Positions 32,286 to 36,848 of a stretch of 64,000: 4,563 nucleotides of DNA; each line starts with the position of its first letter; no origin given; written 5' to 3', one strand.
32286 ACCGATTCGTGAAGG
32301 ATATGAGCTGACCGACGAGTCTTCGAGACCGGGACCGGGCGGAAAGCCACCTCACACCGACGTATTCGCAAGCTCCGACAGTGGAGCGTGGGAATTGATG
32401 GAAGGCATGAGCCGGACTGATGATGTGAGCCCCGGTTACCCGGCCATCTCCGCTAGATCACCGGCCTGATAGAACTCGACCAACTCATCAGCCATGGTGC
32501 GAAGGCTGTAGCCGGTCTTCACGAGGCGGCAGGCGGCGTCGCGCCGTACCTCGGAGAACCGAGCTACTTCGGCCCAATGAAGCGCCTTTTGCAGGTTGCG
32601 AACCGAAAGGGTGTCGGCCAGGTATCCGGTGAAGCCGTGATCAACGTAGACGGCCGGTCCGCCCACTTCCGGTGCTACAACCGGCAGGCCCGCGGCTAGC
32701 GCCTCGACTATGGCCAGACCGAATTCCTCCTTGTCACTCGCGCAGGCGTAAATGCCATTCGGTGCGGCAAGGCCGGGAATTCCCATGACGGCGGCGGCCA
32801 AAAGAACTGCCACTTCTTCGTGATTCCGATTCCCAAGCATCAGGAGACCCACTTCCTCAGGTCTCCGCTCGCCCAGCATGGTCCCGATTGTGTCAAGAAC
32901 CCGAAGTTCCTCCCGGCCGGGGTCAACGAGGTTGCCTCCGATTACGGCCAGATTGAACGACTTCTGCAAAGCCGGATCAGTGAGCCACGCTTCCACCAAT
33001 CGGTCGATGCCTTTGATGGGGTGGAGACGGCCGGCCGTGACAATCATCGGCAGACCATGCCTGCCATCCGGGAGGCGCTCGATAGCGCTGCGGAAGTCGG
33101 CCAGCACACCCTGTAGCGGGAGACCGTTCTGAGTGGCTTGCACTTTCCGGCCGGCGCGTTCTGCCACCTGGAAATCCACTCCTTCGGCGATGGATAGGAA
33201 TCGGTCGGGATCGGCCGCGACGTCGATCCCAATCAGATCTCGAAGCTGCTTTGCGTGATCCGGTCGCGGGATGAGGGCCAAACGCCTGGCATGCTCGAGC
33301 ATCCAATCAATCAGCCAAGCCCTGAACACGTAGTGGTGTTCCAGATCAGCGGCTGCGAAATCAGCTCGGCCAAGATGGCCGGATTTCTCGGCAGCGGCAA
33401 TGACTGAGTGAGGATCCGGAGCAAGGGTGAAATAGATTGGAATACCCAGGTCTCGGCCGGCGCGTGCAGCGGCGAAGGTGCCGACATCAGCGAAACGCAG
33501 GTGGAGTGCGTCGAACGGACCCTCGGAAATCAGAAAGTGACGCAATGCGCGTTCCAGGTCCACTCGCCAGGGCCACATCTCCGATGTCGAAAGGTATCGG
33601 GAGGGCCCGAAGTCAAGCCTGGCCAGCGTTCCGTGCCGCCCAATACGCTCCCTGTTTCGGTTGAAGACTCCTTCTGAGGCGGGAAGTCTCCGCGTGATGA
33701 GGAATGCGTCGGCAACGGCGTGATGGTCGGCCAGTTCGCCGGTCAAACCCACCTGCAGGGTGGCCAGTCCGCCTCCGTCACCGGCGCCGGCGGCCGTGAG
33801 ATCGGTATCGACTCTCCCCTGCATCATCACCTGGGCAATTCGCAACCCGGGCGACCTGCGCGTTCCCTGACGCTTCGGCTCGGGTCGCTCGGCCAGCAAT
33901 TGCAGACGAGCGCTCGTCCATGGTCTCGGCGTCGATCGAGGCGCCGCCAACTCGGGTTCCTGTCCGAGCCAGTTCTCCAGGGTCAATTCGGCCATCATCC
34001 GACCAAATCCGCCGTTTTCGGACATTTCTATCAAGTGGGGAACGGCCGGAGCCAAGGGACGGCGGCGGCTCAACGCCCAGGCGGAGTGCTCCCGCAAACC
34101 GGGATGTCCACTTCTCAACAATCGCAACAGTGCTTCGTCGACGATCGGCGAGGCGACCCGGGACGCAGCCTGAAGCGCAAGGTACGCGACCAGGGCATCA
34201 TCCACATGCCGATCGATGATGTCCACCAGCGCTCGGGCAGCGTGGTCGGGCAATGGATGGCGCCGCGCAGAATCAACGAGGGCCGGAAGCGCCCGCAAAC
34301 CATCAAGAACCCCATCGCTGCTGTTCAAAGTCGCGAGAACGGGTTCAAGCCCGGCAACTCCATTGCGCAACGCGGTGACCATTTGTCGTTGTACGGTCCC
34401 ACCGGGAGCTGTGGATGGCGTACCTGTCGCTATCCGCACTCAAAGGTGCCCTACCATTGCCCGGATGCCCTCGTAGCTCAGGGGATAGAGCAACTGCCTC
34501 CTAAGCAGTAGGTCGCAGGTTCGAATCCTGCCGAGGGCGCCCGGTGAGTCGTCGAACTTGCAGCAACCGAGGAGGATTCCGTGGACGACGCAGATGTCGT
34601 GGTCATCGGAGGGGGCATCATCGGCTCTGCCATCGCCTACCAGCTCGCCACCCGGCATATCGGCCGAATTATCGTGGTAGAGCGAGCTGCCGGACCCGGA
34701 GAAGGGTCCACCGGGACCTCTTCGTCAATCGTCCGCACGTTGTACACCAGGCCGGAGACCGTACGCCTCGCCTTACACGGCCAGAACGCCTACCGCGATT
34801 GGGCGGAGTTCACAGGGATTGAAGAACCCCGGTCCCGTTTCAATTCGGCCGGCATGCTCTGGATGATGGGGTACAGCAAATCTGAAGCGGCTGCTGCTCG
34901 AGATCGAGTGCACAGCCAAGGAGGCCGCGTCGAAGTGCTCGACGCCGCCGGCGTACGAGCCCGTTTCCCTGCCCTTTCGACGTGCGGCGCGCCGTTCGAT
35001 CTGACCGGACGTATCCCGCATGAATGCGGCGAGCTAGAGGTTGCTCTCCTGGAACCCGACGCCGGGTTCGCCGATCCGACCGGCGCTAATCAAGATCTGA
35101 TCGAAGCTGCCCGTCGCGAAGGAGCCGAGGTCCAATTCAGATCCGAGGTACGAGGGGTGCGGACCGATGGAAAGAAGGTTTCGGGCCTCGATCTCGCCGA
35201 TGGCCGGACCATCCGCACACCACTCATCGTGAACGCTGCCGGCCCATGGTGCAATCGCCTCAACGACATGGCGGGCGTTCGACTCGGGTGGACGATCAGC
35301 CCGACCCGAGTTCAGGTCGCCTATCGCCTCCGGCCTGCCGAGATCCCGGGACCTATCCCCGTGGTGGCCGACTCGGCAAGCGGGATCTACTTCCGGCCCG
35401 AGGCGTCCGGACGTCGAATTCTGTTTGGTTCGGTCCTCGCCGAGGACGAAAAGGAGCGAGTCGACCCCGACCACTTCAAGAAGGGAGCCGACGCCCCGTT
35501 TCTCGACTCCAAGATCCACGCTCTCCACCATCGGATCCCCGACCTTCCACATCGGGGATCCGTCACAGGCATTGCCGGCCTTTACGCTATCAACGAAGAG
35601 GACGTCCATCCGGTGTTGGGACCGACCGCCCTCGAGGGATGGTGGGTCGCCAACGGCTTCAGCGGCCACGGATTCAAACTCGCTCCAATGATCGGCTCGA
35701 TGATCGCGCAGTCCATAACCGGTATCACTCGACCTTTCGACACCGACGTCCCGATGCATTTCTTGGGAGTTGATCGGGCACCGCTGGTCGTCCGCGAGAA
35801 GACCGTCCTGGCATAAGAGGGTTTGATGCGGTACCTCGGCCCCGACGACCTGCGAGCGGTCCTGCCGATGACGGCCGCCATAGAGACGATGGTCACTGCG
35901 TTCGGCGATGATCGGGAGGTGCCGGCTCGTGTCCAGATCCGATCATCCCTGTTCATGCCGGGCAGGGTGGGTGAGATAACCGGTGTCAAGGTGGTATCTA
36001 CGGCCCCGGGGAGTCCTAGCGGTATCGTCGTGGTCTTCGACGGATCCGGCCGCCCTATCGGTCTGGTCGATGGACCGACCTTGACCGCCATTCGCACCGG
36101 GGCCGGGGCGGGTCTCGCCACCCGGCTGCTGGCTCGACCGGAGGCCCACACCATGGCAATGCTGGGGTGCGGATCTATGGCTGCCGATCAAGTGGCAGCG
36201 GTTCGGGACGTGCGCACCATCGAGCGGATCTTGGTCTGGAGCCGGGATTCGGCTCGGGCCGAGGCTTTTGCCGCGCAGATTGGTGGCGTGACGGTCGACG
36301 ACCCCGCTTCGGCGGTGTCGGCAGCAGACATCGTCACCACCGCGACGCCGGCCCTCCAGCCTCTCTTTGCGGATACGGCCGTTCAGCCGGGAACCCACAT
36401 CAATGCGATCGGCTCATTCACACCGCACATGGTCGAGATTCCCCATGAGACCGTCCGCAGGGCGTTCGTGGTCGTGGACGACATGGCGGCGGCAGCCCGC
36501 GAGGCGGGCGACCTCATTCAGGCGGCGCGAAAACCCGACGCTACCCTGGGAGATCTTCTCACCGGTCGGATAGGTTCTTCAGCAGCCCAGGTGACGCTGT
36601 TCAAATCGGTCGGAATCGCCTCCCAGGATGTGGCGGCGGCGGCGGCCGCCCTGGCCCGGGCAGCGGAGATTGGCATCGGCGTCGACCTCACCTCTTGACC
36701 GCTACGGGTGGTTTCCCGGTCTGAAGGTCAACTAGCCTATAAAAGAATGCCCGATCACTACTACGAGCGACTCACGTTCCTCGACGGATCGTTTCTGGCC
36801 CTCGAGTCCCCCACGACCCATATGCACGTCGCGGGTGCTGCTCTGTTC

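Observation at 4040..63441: Phase-coherent heptanucleotide word arrays fill about half of the larger intergenic spacers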

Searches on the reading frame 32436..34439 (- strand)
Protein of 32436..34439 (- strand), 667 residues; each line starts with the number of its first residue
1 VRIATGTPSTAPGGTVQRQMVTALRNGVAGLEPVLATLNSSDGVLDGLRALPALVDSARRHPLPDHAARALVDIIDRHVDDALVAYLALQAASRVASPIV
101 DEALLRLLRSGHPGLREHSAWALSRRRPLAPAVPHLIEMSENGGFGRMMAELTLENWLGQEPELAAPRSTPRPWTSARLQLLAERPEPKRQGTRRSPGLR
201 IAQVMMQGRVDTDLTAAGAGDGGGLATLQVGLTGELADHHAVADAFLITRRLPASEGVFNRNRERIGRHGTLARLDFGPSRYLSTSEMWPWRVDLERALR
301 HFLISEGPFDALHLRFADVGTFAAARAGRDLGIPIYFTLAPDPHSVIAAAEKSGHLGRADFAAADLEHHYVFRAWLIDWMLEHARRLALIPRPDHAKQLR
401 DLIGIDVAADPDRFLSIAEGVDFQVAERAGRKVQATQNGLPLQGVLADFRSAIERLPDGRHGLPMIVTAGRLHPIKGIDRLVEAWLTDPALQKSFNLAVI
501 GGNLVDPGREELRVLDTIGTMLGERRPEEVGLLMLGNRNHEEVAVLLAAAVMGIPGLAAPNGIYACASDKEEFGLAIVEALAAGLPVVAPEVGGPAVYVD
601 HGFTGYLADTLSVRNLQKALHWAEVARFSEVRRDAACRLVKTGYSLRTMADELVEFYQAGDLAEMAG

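Call 9: search_protein_families(library=pfam, proteins=[window:32436-34439:-])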
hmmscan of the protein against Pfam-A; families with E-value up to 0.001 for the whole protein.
window:32436-34439:- (667 aa): 4 families
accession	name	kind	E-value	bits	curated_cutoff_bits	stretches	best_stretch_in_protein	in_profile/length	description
PF00534.26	Glycos_transf_1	-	5.4e-17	62.3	26.4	1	463-623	15-155/172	Glycosyl transferases group 1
PF13692.12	Glyco_trans_1_4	-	3.5e-13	50.4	27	1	464-620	2-136/142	Glycosyl transferases group 1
PF20706.3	GT4-conflict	-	3.5e-05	23.4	26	0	567-614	288-335/385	Family 4 Glycosyltransferase in conflict systems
PF00514.29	Arm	-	0.00078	19.9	20.6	0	103-124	16-37/41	Armadillo/beta-catenin-like repeat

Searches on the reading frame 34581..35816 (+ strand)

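Call 92: search_protein_families(library=pfam, proteins=[window:34581-35816:+], max_evalue=0.001)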
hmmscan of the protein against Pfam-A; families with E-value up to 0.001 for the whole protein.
window:34581-35816:+ (411 aa): 5 families
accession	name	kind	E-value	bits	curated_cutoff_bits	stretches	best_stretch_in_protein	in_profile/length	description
PF01266.30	DAO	-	2.8e-57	195.3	27.9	1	5-377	1-352/353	FAD dependent oxidoreductase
PF01494.25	FAD_binding_3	-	1.8e-06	27.9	22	1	116-223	49-160/349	FAD binding domain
PF07992.20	Pyr_redox_2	-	7e-06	26.1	26.1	0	5-52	144-190/291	Pyridine nucleotide-disulphide oxidoreductase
PF13450.12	NAD_binding_8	-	0.00028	21.6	21.9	1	8-40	1-32/68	NAD(P)-binding Rossmann-like domain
PF01946.23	Thi4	-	0.00098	18.9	26.2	0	3-45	17-59/235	Thi4 family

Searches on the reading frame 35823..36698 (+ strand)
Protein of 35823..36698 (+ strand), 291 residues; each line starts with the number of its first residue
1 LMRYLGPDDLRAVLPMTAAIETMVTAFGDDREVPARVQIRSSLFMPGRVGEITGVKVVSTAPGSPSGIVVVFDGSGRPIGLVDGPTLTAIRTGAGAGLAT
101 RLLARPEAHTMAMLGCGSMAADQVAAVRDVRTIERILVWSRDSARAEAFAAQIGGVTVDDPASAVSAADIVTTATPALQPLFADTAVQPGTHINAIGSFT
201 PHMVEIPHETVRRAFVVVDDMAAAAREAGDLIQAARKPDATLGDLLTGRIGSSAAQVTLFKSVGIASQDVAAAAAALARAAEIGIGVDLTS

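Call 92: search_protein_families(library=pfam, proteins=[window:35823-36698:+], max_evalue=0.001)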
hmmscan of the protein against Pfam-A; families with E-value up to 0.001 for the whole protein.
window:35823-36698:+ (291 aa): 3 families
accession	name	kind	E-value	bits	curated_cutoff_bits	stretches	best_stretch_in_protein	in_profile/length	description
PF02423.21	OCD_Mu_crystall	-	1.1e-47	163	24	1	44-275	55-305/314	Ornithine cyclodeaminase/mu-crystallin family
PF01488.26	Shikimate_DH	-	2.8e-07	31.1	24.3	1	98-191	2-99/138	Shikimate / quinate 5-dehydrogenase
PF01408.29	GFO_IDH_MocA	-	4e-05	24.7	24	1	111-186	3-73/120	Oxidoreductase family, NAD-binding Rossmann fold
